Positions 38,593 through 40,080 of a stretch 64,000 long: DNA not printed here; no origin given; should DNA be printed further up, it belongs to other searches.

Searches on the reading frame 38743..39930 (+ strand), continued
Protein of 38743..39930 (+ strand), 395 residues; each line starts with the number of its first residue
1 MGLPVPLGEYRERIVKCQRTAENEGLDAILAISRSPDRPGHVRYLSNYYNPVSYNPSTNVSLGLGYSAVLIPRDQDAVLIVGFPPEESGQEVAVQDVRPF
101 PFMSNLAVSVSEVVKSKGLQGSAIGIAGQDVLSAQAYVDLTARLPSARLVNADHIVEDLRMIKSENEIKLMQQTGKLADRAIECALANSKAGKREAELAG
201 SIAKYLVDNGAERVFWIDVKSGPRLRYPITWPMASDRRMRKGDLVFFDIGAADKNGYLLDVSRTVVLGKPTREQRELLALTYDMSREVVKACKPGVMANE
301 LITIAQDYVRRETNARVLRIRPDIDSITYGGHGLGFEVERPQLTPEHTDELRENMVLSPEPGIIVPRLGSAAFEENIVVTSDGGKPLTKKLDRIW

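Call 22: find_homologous_proteins(query=window:38743-39930:+)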
Query window:38743-39930:+ (395 aa): 584 proteins with E <= 0.001 among 8000 candidates; the best 120 are listed.
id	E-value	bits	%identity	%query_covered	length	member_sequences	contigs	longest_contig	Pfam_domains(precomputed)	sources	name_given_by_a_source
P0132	5.7e-259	877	100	100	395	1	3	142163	PF01321.25,PF00557.30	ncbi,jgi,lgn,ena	-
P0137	9.8e-198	675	76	100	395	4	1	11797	PF01321.25,PF00557.30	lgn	-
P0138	9.2e-173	593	66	100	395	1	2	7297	PF01321.25,PF00557.30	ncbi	-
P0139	1.2e-161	556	67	93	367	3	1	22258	PF00557.30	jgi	-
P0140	4.2e-82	295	41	98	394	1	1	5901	PF01321.25,PF00557.30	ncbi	-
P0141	5.1e-69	252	36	100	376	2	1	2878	PF01321.25,PF00557.30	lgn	-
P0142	2.7e-67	246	35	100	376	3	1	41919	PF01321.25,PF00557.30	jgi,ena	-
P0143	1.0e-40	158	32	100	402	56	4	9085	PF01321.25,PF00557.30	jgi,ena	-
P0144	2.9e-37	147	29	98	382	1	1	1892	PF01321.25,PF00557.30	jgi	-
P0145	3.6e-34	137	29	97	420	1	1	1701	PF01321.25,PF00557.30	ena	-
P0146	2.0e-33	134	28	95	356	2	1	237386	PF01321.25,PF00557.30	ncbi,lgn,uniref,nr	ncbi:Xaa-Pro aminopeptidase [Lihuaxuella thermophila]|uniref:Xaa-Pro aminopeptidase n=2 Tax=Lihuaxue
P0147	8.3e-33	132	33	99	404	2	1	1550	PF01321.25,PF00557.30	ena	-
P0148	4.9e-32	130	31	95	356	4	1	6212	PF01321.25,PF00557.30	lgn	-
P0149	1.5e-31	128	32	62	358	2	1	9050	PF01321.25,PF00557.30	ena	-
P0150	2.5e-31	128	29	95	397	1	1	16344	PF00557.30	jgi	jgi:Xaa-Pro aminopeptidase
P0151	1.2e-29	122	31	66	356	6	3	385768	PF01321.25,PF00557.30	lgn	-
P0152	5.8e-29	120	33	71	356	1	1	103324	PF01321.25,PF00557.30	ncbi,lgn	-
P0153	9.1e-29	119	27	96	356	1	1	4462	PF01321.25,PF00557.30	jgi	jgi:Xaa-Pro aminopeptidase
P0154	3.5e-28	117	30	95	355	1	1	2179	PF01321.25,PF00557.30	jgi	jgi:Xaa-Pro aminopeptidase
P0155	2.5e-27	114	34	65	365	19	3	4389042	PF01321.25,PF00557.30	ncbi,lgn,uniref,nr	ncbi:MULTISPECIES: M24 family metallopeptidase [Cytobacillus]|uniref:Aminopeptidase P family protein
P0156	3.2e-27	114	29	96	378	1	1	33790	PF01321.25,PF00557.30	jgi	jgi:Xaa-Pro aminopeptidase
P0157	5.3e-27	113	30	95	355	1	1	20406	PF01321.25,PF00557.30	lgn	-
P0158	5.6e-27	113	33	70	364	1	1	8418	PF01321.25,PF00557.30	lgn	-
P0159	6.2e-27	113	28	97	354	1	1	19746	PF01321.25,PF00557.30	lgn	-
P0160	9.2e-27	112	29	95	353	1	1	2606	PF01321.25,PF00557.30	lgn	-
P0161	1.3e-26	112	31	65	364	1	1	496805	PF01321.25,PF00557.30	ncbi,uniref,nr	ncbi:M24 family metallopeptidase [Bacillus timonensis]|uniref:M24 family metallopeptidase n=1 Tax=Ba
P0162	1.5e-26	112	29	97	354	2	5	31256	PF01321.25,PF00557.30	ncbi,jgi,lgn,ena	-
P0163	1.6e-26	112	30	84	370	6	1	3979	PF01321.25,PF00557.30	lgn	-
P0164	4.4e-26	110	31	92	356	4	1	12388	PF01321.25,PF00557.30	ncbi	-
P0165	5.6e-26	110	35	63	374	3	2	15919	PF01321.25,PF00557.30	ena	-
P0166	7.0e-26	110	28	93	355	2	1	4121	PF01321.25,PF00557.30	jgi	jgi:Xaa-Pro aminopeptidase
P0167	7.4e-26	109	27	100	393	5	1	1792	PF01321.25,PF00557.30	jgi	-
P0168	1.1e-25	109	26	96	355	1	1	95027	PF01321.25,PF00557.30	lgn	-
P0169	1.8e-25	108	29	96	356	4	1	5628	PF01321.25,PF00557.30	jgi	jgi:Xaa-Pro aminopeptidase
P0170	1.8e-25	108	27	96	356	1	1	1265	PF01321.25,PF00557.30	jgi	jgi:Xaa-Pro aminopeptidase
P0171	2.2e-25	108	33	63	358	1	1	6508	PF01321.25,PF00557.30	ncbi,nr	ncbi:MAG: Xaa-Pro peptidase family protein [Actinomycetota bacterium]|nr:Xaa-Pro peptidase family pr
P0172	3.1e-25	107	27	94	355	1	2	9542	PF01321.25,PF00557.30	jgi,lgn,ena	-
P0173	3.4e-25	107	33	82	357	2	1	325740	PF01321.25,PF00557.30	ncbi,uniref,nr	ncbi:dipeptidase [Jeotgalibacillus alimentarius]|uniref:Dipeptidase n=1 Tax=Jeotgalibacillus aliment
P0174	3.7e-25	107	28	96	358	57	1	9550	PF01321.25,PF00557.30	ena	-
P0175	4.3e-25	107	25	89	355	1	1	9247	PF01321.25,PF00557.30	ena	-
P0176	5.6e-25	107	27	95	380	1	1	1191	PF01321.25,PF00557.30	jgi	jgi:Xaa-Pro aminopeptidase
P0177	8.6e-25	106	29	96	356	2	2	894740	PF01321.25,PF00557.30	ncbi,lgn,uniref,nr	ncbi:M24 family metallopeptidase [Paenibacillus tarimensis]|uniref:M24 family metallopeptidase n=1 T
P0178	1.3e-24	105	28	96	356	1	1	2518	PF01321.25,PF00557.30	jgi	jgi:Xaa-Pro aminopeptidase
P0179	1.6e-24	105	30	64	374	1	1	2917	PF01321.25,PF00557.30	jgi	jgi:Xaa-Pro aminopeptidase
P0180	2.5e-24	104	28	66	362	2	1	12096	PF01321.25,PF00557.30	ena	-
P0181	2.5e-24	104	32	62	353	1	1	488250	PF01321.25,PF00557.30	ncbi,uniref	ncbi:M24 family metallopeptidase [Lentibacillus salinarum]|uniref:M24 family metallopeptidase n=1 Ta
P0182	2.5e-24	104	32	68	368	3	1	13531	PF01321.25,PF00557.30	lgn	-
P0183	2.9e-24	104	24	96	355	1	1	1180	PF01321.25,PF00557.30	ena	-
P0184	3.2e-24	104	27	92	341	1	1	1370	PF01321.25,PF00557.30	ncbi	-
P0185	3.2e-24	104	33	65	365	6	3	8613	PF01321.25,PF00557.30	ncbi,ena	-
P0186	1.1e-23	102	26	88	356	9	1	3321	PF01321.25,PF00557.30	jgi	-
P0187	1.2e-23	102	29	69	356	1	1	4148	PF01321.25,PF00557.30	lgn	-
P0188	1.6e-23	102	32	64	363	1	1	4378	PF01321.25,PF00557.30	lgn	-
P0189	1.6e-23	102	32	65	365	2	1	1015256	PF01321.25,PF00557.30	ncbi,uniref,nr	ncbi:aminopeptidase P family protein [Bacillus sp. FJAT-49705]|uniref:Aminopeptidase P family protei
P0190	1.7e-23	102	34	66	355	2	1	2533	PF01321.25,PF00557.30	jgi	jgi:Xaa-Pro aminopeptidase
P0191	1.8e-23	102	27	96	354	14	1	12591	PF01321.25,PF00557.30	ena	-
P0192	2.1e-23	101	25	96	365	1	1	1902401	PF01321.25,PF00557.30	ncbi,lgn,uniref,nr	ncbi:M24 family metallopeptidase [Calidifontibacillus oryziterrae]|uniref:M24 family metallopeptidas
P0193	3.2e-23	101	30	66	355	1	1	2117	PF01321.25,PF00557.30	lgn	-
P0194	5.6e-23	100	29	98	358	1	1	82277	PF01321.25,PF00557.30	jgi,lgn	jgi:Xaa-Pro aminopeptidase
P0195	7.4e-23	100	28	95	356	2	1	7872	PF01321.25,PF00557.30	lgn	-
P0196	7.7e-23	100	33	65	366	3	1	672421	PF01321.25,PF00557.30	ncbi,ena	-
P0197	8.5e-23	99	31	72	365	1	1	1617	PF01321.25,PF00557.30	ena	-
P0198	9.6e-23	99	30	62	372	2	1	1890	PF01321.25,PF00557.30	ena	-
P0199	1.1e-22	99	29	95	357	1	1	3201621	PF01321.25,PF00557.30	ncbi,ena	-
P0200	1.2e-22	99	30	97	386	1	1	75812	PF01321.25,PF00557.30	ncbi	-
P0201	1.3e-22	99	30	64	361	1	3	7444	PF01321.25,PF00557.30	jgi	jgi:Xaa-Pro aminopeptidase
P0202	1.3e-22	99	31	66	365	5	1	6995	PF01321.25,PF00557.30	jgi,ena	-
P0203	1.3e-22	99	30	88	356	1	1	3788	PF01321.25,PF00557.30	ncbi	-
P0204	1.9e-22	98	29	92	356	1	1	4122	PF01321.25,PF00557.30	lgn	-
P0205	1.9e-22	98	32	66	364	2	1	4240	PF01321.25,PF00557.30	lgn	-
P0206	2.6e-22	98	30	69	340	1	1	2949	PF01321.25,PF00557.30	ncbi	-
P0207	3.4e-22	97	31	62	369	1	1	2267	PF01321.25,PF00557.30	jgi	jgi:Xaa-Pro aminopeptidase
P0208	3.6e-22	97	28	99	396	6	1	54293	PF01321.25,PF00557.30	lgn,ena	-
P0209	3.6e-22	97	27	96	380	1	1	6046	PF01321.25,PF00557.30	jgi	jgi:Xaa-Pro aminopeptidase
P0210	4.1e-22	97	31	76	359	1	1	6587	PF01321.25,PF00557.30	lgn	-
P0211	4.6e-22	97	29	98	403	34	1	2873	PF01321.25,PF00557.30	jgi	jgi:Xaa-Pro dipeptidase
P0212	4.6e-22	97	25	95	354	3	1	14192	PF01321.25,PF00557.30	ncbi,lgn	-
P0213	5.9e-22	97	29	92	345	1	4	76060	PF01321.25,PF00557.30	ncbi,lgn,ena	-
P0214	6.1e-22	97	27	90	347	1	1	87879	PF01321.25,PF00557.30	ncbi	-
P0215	6.2e-22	97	29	67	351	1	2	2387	PF01321.25,PF00557.30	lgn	-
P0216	6.2e-22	97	31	66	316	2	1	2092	PF01321.25,PF00557.30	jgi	jgi:Xaa-Pro aminopeptidase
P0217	6.9e-22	96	25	97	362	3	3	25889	PF01321.25,PF00557.30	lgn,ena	-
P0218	7.0e-22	96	30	70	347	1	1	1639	PF01321.25,PF00557.30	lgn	-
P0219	7.4e-22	96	27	96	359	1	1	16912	PF01321.25,PF00557.30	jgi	jgi:Xaa-Pro aminopeptidase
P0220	7.4e-22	96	29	66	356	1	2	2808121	PF01321.25,PF00557.30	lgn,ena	-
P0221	1.2e-21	96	31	95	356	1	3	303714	PF01321.25,PF00557.30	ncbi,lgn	-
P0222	1.2e-21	96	28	76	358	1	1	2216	PF01321.25,PF00557.30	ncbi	-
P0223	1.3e-21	96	29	94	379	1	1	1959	PF01321.25,PF00557.30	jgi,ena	-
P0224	1.3e-21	96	32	64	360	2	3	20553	PF01321.25,PF00557.30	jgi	jgi:Xaa-Pro aminopeptidase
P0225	1.8e-21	95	37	58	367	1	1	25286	PF01321.25,PF00557.30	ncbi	-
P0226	2.0e-21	95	32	76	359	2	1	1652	PF01321.25,PF00557.30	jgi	jgi:Xaa-Pro aminopeptidase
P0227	2.1e-21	95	31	89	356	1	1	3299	PF01321.25,PF00557.30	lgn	-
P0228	2.3e-21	95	29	88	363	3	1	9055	PF01321.25,PF00557.30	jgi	jgi:Xaa-Pro dipeptidase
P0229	2.5e-21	95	27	98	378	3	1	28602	PF01321.25,PF00557.30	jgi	jgi:Xaa-Pro aminopeptidase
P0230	3.0e-21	94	29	64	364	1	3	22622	PF01321.25,PF00557.30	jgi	jgi:Xaa-Pro aminopeptidase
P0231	3.4e-21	94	29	68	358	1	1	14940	PF01321.25,PF00557.30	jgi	jgi:Xaa-Pro aminopeptidase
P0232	4.2e-21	94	29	61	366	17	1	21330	PF01321.25,PF00557.30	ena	-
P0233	5.4e-21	93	28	95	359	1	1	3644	PF01321.25,PF00557.30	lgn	-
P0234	6.0e-21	93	27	94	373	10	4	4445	PF01321.25,PF00557.30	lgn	-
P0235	7.9e-21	93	28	95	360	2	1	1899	PF01321.25,PF00557.30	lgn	-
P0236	8.0e-21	93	26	96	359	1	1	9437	PF01321.25,PF00557.30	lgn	-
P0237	8.7e-21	93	28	96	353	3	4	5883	PF01321.25,PF00557.30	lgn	-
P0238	8.8e-21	93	28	99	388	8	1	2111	PF01321.25,PF00557.30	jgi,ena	-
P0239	1.0e-20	93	29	65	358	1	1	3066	PF01321.25,PF00557.30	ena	-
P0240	1.0e-20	93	27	71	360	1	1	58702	PF01321.25,PF00557.30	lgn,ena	-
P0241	1.2e-20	92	29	96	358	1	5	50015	PF01321.25,PF00557.30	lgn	-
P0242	1.2e-20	92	32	63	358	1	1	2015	PF01321.25,PF00557.30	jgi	jgi:Xaa-Pro aminopeptidase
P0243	1.2e-20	92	25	97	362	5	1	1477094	PF01321.25,PF00557.30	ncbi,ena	-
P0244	1.2e-20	92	29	70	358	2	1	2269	PF01321.25,PF00557.30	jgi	jgi:Xaa-Pro aminopeptidase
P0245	1.4e-20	92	30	88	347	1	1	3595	PF01321.25,PF00557.30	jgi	jgi:Xaa-Pro dipeptidase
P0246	1.6e-20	92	28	96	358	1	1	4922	PF01321.25,PF00557.30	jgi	jgi:Xaa-Pro aminopeptidase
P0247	1.6e-20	92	28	63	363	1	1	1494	PF01321.25,PF00557.30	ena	-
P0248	1.6e-20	92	31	70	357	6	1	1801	PF01321.25,PF00557.30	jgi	jgi:Xaa-Pro aminopeptidase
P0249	1.7e-20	92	25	90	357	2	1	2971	PF01321.25,PF00557.30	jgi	jgi:Xaa-Pro aminopeptidase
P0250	1.7e-20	92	33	66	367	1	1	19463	PF01321.25,PF00557.30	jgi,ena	-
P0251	1.9e-20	92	29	99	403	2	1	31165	PF01321.25,PF00557.30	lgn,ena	-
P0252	1.9e-20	92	29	60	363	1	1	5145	PF01321.25,PF00557.30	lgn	-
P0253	1.9e-20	92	31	63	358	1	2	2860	PF01321.25,PF00557.30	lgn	-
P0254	1.9e-20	92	29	63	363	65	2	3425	PF01321.25,PF00557.30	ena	-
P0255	2.1e-20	92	28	89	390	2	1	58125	PF01321.25,PF00557.30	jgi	jgi:Xaa-Pro dipeptidase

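Call 23: find_encoding_contigs(protein=P0137, flank=10000, max_places=3)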
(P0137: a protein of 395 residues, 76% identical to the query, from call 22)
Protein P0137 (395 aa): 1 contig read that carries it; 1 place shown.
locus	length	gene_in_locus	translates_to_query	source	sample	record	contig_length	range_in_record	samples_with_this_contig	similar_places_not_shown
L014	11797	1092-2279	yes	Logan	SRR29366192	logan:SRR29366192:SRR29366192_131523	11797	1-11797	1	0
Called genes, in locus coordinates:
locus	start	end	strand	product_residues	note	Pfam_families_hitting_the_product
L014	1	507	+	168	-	?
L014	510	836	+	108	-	-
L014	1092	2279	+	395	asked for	PF01321:Creatinase_N, PF00557:Peptidase_M24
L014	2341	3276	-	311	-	PF02633:Creatininase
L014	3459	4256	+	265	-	PF01261:AP_endonuc_2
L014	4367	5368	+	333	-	PF01408:GFO_IDH_MocA, PF02894:GFO_IDH_MocA_C, PF22725:GFO_IDH_MocA_C3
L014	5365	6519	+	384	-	PF01208:URO-D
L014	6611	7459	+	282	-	PF00795:CN_hydrolase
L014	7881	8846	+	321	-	PF00557:Peptidase_M24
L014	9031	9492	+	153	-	PF12973:Cupin_7 (weak), PF07883:Cupin_2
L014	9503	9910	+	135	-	PF07883:Cupin_2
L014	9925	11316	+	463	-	PF00202:Aminotran_3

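Call 24: find_encoding_contigs(protein=P0139, flank=10000, max_places=3)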
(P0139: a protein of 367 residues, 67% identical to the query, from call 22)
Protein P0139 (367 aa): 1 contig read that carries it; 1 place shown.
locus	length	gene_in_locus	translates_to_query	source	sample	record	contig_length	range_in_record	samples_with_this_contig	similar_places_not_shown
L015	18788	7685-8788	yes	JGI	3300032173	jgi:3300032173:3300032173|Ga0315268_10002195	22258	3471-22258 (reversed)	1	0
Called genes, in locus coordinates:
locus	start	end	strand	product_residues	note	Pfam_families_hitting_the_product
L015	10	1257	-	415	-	PF00202:Aminotran_3, PF00155:Aminotran_1_2 (weak)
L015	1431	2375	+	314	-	PF00892:EamA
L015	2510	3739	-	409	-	PF00365:PFK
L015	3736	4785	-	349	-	PF22649:Cgl0159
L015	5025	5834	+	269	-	PF01261:AP_endonuc_2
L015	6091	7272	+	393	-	PF08240:ADH_N, PF00107:ADH_zinc_N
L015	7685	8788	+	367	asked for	PF00557:Peptidase_M24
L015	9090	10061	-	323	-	PF02633:Creatininase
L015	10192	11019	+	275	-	PF01261:AP_endonuc_2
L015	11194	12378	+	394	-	PF01321:Creatinase_N, PF00557:Peptidase_M24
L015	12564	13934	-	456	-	PF00202:Aminotran_3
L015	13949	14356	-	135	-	PF07883:Cupin_2, PF00190:Cupin_1 (faint)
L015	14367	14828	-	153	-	PF07883:Cupin_2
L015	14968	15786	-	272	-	PF00795:CN_hydrolase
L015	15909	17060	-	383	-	PF01208:URO-D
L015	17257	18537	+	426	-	PF20695:UbiD_N, PF01977:UbiD, PF20696:UbiD_C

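Call 25: find_encoding_contigs(protein=P0142, flank=10000, max_places=3)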
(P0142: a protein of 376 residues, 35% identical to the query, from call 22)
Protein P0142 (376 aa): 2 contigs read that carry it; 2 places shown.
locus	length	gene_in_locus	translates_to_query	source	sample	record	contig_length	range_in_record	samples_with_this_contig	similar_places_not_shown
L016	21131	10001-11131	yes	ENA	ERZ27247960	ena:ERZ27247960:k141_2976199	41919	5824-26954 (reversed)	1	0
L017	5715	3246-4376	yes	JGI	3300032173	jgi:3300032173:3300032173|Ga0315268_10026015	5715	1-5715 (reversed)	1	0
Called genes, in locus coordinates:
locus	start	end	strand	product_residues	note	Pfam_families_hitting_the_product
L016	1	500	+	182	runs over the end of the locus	PF23444:DUF7127 (weak), PF00011:HSP20, PF18201:PIH1_CS (weak), PF04969:CS (weak), PF17886:ArsA_HSP20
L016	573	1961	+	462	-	PF06068:TIP49, PF05496:RuvB_N (weak), PF13191:AAA_16 (faint), PF00004:AAA, PF13238:AAA_18 (faint), PF13401:AAA_22 (faint), PF17856:TIP49_C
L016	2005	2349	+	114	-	-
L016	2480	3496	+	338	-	-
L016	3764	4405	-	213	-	PF01966:HD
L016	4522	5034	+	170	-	PF02572:CobA_CobO_BtuR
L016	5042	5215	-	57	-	-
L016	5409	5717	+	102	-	PF11950:DUF3467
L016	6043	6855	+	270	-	PF02634:FdhD-NarQ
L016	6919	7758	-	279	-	PF02540:NAD_synthase, PF00733:Asn_synthase, PF03054:tRNA_Me_trans (faint), PF06508:QueC (faint)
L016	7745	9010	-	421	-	PF01969:Ni_insertion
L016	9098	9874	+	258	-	PF00731:AIRC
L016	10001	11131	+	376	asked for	PF01321:Creatinase_N, PF00557:Peptidase_M24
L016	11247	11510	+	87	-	-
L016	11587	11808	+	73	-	PF04014:MazE_antitoxin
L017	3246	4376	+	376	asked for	PF01321:Creatinase_N, PF00557:Peptidase_M24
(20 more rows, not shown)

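Call 31: find_encoding_contigs(protein=P0138, flank=10000, max_places=3)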
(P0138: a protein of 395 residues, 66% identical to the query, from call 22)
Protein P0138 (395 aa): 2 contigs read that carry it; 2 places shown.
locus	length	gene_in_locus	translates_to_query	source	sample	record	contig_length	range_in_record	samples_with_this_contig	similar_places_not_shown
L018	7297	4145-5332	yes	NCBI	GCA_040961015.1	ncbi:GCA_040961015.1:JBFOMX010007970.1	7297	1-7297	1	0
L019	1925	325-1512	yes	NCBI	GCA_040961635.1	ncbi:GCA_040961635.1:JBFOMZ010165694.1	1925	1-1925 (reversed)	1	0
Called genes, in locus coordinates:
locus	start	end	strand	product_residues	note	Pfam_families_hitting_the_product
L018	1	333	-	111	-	?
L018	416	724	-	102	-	-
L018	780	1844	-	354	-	PF00389:2-Hacid_dh, PF02826:2-Hacid_dh_C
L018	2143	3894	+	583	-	PF02730:AFOR_N, PF01314:AFOR_C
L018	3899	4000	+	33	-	PF01314:AFOR_C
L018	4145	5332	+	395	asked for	PF01321:Creatinase_N, PF00557:Peptidase_M24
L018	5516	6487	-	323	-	PF02633:Creatininase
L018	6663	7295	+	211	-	?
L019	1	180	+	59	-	?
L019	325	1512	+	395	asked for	PF01321:Creatinase_N, PF00557:Peptidase_M24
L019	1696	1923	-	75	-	?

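Call 32: find_encoding_contigs(protein=P0140, flank=10000, max_places=3)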
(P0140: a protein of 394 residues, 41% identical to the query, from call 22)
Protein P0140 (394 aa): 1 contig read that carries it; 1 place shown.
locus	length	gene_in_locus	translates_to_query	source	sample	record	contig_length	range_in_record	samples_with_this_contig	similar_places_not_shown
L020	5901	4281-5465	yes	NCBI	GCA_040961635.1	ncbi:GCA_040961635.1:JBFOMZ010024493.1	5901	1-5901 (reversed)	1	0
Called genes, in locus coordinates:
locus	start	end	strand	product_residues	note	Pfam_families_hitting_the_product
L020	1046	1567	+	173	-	PF09515:Thia_YuaJ (weak)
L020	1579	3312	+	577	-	PF00931:NB-ARC (faint), PF03193:RsgA_GTPase (faint), PF13476:AAA_23 (faint), PF00005:ABC_tran, PF00005:ABC_tran, PF02463:SMC_N, PF13555:AAA_29 (weak), PF13304:AAA_21, +5 more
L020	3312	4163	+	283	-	PF02361:CbiQ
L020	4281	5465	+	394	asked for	PF01321:Creatinase_N, PF00557:Peptidase_M24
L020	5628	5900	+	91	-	?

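Call 33: find_encoding_contigs(protein=P0143, flank=10000, max_places=3)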
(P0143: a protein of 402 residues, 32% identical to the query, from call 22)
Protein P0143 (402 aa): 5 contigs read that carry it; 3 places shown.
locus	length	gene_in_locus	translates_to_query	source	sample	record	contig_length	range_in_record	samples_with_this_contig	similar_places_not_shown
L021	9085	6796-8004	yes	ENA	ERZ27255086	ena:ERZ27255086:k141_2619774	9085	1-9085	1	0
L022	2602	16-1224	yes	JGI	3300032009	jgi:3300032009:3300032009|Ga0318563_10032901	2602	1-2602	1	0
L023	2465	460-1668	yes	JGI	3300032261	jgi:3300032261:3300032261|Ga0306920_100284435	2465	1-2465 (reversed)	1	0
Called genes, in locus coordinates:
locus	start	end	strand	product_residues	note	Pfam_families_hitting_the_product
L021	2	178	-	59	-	?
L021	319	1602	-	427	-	PF02353:CMAS, PF13489:Methyltransf_23, PF08241:Methyltransf_11, PF08242:Methyltransf_12, PF13649:Methyltransf_25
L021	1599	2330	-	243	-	PF07103:DUF1365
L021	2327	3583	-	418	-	PF01266:DAO (weak), PF01593:Amino_oxidase, PF13450:NAD_binding_8, PF13454:NAD_binding_9 (faint)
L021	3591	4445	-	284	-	PF00376:MerR (faint), PF13411:MerR_1, PF10069:DICT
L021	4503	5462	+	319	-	PF00106:adh_short, PF01370:Epimerase, PF08659:KR, PF13561:adh_short_C2, PF16363:GDP_Man_Dehyd (weak)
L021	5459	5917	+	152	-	PF10604:Polyketide_cyc2 (weak), PF03364:Polyketide_cyc (weak)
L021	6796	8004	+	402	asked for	PF01321:Creatinase_N, PF00557:Peptidase_M24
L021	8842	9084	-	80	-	?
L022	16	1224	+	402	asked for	PF01321:Creatinase_N, PF00557:Peptidase_M24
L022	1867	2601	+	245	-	?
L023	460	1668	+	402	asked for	PF01321:Creatinase_N, PF00557:Peptidase_M24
